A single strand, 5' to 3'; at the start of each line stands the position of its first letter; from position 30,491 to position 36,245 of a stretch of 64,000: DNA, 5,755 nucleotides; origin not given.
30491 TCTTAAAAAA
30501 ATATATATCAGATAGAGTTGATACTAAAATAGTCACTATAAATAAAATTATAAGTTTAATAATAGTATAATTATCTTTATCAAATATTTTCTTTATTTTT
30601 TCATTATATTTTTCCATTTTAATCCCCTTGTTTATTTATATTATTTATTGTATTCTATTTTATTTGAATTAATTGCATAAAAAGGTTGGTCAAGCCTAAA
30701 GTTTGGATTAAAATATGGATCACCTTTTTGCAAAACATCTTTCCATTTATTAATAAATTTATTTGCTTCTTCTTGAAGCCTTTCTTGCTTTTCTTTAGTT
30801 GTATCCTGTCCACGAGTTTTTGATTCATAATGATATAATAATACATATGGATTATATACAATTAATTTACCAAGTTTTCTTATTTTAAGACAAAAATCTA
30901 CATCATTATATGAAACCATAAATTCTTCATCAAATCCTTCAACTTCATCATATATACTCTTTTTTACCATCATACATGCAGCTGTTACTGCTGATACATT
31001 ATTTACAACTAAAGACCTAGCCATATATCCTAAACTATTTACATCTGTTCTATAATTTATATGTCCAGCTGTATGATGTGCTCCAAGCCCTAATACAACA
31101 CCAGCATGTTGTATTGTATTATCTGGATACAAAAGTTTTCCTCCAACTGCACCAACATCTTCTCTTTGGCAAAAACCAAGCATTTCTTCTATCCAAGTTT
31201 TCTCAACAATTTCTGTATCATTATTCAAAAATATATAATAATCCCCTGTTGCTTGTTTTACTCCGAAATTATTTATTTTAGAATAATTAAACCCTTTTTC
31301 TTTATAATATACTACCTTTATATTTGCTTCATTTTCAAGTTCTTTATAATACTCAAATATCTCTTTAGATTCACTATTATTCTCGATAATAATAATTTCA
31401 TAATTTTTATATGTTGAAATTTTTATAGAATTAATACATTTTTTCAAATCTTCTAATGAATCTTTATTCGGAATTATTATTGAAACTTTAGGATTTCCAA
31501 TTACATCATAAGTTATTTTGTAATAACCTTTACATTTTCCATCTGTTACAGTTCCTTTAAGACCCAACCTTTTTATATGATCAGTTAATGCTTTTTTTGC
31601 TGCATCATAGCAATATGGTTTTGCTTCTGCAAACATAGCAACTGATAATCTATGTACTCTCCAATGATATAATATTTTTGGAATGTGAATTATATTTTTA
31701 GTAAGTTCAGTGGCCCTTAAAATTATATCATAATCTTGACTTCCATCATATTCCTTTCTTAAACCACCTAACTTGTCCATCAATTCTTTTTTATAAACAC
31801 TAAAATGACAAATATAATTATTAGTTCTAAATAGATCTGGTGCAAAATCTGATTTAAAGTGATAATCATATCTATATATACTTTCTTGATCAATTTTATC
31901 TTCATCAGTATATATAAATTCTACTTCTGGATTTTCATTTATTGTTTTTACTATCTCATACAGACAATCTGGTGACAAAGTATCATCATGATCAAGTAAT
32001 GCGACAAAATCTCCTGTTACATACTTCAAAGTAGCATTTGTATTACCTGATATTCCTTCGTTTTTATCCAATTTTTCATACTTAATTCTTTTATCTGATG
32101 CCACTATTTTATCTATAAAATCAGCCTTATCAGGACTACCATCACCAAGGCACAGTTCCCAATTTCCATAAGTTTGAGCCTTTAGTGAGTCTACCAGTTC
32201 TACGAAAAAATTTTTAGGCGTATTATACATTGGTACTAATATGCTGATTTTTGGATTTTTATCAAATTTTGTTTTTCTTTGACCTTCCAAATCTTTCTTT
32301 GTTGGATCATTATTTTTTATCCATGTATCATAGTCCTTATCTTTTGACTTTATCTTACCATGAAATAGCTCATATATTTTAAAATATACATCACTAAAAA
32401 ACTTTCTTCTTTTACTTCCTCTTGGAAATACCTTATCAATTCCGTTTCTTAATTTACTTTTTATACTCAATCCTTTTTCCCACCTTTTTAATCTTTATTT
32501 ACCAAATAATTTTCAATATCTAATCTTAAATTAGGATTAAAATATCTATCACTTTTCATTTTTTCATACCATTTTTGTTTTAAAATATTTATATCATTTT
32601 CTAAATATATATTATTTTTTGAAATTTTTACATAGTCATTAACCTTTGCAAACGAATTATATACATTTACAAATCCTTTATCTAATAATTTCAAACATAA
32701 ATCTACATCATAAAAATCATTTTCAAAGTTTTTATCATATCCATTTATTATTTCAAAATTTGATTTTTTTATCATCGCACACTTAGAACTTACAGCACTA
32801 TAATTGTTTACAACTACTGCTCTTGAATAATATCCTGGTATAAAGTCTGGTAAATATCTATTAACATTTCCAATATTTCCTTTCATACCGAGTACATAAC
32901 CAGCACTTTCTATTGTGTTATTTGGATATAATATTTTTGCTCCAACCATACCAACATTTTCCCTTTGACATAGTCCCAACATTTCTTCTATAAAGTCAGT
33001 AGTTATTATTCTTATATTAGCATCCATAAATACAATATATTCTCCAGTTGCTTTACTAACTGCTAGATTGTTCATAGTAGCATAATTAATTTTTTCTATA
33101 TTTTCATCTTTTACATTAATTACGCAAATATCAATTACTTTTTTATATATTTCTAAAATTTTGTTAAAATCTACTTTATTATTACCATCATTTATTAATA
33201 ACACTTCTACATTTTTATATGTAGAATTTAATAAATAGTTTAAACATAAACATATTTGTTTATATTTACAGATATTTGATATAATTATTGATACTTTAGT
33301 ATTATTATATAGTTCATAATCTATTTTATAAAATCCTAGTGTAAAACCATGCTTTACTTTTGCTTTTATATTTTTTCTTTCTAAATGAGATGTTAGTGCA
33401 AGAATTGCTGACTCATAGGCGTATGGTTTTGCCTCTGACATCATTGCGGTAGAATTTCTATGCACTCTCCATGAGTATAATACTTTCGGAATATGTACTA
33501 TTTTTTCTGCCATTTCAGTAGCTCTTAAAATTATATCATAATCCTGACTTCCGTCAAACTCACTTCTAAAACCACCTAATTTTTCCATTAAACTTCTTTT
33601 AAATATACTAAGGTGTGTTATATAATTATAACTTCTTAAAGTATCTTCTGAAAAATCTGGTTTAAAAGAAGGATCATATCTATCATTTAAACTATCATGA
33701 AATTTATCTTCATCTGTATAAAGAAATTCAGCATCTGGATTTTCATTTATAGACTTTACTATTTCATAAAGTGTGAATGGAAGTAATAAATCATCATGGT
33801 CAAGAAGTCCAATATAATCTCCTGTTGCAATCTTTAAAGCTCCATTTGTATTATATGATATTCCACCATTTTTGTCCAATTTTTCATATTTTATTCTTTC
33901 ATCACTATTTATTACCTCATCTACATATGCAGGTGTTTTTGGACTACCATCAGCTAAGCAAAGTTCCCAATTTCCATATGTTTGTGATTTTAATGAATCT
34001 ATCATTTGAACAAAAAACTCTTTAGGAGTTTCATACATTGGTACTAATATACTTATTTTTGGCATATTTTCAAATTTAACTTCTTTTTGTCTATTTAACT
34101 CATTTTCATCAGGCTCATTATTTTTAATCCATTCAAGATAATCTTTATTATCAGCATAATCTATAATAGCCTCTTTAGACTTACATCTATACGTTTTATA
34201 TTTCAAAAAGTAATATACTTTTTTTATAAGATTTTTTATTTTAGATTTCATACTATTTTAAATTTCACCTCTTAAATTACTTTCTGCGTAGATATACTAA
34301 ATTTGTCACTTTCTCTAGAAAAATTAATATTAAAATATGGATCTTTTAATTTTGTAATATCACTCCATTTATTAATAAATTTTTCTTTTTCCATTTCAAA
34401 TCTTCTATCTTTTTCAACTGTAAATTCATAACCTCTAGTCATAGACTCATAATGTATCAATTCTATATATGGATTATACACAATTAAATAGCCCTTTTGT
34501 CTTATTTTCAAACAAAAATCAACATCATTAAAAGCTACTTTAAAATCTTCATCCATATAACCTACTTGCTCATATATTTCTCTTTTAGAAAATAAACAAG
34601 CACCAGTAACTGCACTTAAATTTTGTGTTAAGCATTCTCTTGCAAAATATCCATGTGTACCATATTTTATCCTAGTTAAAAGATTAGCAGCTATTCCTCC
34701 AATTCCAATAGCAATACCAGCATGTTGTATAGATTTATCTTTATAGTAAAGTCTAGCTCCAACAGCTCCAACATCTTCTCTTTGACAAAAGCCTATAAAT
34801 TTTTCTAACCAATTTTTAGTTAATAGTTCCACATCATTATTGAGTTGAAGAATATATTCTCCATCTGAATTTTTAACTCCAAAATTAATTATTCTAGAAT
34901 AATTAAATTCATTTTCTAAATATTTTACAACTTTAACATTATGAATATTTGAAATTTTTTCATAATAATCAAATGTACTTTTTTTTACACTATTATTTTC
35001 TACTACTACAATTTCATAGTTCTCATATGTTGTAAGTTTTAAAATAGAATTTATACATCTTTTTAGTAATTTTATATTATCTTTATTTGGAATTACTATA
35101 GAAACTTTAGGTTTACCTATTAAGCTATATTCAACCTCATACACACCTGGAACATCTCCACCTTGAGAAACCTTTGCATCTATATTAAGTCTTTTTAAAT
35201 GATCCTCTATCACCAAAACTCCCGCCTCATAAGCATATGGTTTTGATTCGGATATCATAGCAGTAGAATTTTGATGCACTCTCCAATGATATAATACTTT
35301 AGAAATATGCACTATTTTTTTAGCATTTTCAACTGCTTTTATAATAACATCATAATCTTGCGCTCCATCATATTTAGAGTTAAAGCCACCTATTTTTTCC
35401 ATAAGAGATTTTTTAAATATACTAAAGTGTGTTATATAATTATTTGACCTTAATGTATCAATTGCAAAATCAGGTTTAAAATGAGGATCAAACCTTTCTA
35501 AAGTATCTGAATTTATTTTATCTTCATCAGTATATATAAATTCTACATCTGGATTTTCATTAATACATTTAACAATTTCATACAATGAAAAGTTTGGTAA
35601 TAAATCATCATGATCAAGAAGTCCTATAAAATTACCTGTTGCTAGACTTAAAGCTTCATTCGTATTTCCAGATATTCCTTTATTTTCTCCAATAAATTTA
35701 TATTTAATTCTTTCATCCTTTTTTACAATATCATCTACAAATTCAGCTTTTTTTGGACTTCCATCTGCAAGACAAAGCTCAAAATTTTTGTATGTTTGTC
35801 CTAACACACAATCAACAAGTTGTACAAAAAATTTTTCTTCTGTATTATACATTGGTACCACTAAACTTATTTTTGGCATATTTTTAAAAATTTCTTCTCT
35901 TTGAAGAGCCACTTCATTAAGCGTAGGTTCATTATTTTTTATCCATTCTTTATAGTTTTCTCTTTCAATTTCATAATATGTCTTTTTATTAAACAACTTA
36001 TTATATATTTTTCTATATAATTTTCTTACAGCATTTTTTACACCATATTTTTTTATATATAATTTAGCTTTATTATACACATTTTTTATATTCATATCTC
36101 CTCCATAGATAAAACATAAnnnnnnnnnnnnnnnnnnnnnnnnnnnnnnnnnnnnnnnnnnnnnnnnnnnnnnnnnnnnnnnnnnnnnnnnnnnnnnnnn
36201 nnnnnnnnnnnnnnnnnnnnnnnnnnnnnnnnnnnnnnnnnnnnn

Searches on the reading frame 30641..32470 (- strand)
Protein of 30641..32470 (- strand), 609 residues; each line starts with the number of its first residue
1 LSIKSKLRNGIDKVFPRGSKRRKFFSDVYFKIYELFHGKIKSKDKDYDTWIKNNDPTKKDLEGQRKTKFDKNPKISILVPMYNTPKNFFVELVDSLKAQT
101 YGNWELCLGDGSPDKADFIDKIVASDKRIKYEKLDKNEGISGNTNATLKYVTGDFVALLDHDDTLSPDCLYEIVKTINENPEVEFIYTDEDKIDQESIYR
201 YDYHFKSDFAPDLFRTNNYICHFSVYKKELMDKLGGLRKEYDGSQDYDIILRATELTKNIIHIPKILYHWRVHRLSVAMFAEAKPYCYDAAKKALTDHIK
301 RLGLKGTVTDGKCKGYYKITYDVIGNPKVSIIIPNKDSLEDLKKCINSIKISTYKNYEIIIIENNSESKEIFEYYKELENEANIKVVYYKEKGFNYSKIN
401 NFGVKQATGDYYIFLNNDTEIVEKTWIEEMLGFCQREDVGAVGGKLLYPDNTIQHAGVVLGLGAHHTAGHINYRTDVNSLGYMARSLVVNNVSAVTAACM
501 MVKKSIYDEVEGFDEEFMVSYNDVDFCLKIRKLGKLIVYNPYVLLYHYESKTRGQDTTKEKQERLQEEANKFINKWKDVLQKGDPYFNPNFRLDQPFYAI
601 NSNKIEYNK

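Call 5: search_protein_families(library=pfam, proteins=[window:30641-32470:-], max_evalue=0.01)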
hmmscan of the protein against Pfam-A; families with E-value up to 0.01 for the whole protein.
window:30641-32470:- (609 aa): 5 families
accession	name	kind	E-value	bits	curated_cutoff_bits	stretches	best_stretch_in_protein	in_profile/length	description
PF00535.33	Glycos_transf_2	-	1.1e-45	156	23.3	2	76-234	1-167/168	Glycosyl transferase family 2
PF13641.12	Glyco_tranf_2_3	-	1.3e-20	74.9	27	2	327-552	1-216/230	Glycosyltransferase like family 2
PF10111.15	Glyco_tranf_2_2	-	1.2e-18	68.1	27.3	2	76-276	1-223/276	Glycosyltransferase like family 2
PF13632.12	Glyco_trans_2_3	-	2.1e-10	41.2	27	2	156-266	2-119/198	Glycosyl transferase family group 2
PF13712.12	Glyco_tranf_2_5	-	2e-07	31.4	27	1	359-562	3-204/210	Glycosyltransferase like family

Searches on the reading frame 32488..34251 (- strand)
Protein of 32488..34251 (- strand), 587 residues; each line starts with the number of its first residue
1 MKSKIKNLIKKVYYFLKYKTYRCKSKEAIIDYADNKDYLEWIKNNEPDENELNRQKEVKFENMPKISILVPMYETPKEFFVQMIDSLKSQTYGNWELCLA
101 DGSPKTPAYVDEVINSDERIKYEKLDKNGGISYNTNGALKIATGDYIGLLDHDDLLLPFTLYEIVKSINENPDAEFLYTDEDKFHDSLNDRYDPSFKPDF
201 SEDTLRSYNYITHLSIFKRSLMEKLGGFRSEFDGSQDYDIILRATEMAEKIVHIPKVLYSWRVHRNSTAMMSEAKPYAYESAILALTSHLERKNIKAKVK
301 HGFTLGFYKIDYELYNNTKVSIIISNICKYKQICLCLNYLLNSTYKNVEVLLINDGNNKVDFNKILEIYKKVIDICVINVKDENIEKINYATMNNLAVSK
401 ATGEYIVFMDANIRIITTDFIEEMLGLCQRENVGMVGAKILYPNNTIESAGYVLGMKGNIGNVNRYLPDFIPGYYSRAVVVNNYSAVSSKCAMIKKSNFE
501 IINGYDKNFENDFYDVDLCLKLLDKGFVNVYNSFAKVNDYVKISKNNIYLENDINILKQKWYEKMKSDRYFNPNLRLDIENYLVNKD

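Call 5: search_protein_families(library=pfam, proteins=[window:32488-34251:-], max_evalue=0.01)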
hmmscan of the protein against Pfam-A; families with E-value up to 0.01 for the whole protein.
window:32488-34251:- (587 aa): 5 families
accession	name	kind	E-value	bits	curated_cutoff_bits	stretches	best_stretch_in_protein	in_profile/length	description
PF00535.33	Glycos_transf_2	-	6.3e-35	121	23.3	2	67-225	1-167/168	Glycosyl transferase family 2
PF13712.12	Glyco_tranf_2_5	-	1.1e-07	32.2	27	1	388-531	39-179/210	Glycosyltransferase like family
PF13641.12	Glyco_tranf_2_3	-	1.7e-07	31.9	27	1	64-248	1-198/230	Glycosyltransferase like family 2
PF13632.12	Glyco_trans_2_3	-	0.0009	19.5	27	0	405-542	1-126/198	Glycosyl transferase family group 2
PF13506.12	Glyco_transf_21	-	0.0029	17.5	21.7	0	393-440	20-67/174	Glycosyl transferase family 21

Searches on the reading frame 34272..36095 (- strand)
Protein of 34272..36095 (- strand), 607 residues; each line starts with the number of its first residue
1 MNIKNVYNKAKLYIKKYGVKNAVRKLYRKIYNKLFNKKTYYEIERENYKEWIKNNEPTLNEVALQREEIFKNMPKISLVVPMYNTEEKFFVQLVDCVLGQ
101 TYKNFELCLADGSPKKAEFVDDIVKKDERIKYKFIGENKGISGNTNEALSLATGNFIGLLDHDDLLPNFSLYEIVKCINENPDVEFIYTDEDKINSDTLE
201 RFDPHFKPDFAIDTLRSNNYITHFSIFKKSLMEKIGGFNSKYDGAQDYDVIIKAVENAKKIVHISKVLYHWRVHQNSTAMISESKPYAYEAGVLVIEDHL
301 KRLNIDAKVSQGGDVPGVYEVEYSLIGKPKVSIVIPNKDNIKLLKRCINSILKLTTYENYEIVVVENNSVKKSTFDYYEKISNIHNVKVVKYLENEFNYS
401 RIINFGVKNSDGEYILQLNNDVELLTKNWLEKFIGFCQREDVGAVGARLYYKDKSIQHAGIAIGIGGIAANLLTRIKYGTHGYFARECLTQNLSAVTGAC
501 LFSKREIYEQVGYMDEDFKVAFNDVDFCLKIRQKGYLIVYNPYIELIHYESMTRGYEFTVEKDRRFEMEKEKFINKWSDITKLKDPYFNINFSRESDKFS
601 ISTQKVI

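Call 5: search_protein_families(library=pfam, proteins=[window:34272-36095:-], max_evalue=0.01)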
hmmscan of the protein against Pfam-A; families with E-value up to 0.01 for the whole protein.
window:34272-36095:- (607 aa): 5 families
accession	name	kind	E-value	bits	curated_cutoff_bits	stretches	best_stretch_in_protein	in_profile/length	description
PF00535.33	Glycos_transf_2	-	2.3e-42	145.2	23.3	2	332-509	1-165/168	Glycosyl transferase family 2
PF13641.12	Glyco_tranf_2_3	-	3.6e-18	66.8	27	2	329-550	1-213/230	Glycosyltransferase like family 2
PF10111.15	Glyco_tranf_2_2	-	4.1e-12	46.6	27.3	2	77-270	1-216/276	Glycosyltransferase like family 2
PF13632.12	Glyco_trans_2_3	-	4.3e-07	30.4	27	1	494-550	70-124/198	Glycosyl transferase family group 2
PF13712.12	Glyco_tranf_2_5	-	1.4e-05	25.3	27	1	362-540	3-179/210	Glycosyltransferase like family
